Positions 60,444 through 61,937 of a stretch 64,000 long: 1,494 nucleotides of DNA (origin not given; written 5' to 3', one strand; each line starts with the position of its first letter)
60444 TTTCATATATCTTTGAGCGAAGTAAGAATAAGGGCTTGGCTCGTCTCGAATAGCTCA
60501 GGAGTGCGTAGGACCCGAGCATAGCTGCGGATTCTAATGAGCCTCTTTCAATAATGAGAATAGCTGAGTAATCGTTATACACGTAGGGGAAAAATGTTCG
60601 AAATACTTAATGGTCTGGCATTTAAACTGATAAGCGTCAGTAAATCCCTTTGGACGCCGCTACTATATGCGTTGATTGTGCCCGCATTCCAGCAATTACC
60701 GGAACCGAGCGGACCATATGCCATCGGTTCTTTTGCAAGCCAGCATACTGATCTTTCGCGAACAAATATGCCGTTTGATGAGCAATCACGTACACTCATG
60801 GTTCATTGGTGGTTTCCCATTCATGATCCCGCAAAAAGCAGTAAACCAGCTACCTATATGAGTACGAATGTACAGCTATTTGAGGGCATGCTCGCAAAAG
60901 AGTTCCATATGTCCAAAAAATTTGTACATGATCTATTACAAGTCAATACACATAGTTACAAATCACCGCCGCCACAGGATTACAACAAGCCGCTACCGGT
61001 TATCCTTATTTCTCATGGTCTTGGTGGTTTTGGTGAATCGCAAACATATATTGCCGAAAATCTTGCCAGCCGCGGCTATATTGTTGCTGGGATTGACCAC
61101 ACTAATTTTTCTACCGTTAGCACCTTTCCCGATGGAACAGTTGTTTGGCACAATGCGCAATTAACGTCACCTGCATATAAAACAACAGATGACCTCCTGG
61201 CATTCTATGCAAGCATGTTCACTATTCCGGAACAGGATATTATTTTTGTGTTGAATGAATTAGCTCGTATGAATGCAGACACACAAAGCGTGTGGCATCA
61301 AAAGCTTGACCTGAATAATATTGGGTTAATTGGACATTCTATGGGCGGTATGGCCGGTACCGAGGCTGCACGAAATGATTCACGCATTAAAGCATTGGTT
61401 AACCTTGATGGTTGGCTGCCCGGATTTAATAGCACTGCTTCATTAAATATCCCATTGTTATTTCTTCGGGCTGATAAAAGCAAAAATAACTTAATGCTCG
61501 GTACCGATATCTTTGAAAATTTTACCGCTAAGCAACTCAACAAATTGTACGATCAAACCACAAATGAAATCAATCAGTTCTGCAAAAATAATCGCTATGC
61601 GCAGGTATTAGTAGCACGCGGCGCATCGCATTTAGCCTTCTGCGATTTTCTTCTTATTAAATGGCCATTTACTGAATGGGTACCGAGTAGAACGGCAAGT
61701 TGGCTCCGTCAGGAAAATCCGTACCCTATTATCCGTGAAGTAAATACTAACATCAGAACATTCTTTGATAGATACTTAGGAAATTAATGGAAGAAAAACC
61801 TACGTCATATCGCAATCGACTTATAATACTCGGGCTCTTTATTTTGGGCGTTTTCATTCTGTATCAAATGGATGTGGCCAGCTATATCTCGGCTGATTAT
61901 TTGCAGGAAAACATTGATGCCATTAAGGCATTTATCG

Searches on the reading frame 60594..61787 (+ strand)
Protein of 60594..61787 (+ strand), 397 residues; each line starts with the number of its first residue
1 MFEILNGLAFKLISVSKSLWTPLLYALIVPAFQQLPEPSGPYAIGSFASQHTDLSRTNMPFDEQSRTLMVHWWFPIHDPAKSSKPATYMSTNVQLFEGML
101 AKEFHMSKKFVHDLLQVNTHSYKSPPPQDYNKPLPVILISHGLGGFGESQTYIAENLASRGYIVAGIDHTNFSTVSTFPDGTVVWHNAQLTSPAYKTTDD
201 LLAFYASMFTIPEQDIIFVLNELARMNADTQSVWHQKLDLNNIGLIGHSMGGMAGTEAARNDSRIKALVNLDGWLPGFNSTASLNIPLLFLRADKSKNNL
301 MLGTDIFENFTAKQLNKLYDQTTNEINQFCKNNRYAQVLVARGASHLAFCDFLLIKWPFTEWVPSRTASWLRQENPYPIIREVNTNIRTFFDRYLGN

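Call 22: search_protein_families(library=ncbifam, proteins=[window:60594-61787:+], max_evalue=0.00001)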
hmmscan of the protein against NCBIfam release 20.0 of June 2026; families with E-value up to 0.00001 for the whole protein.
window:60594-61787:+ (397 aa): 1 family
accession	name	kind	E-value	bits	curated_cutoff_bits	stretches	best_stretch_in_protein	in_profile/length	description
NF051441.1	BisHyethTerphBdeA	equivalog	2.3e-08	33.7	520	1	230-295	157-221/305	bis(hydroxyethyl) terephthalate hydrolase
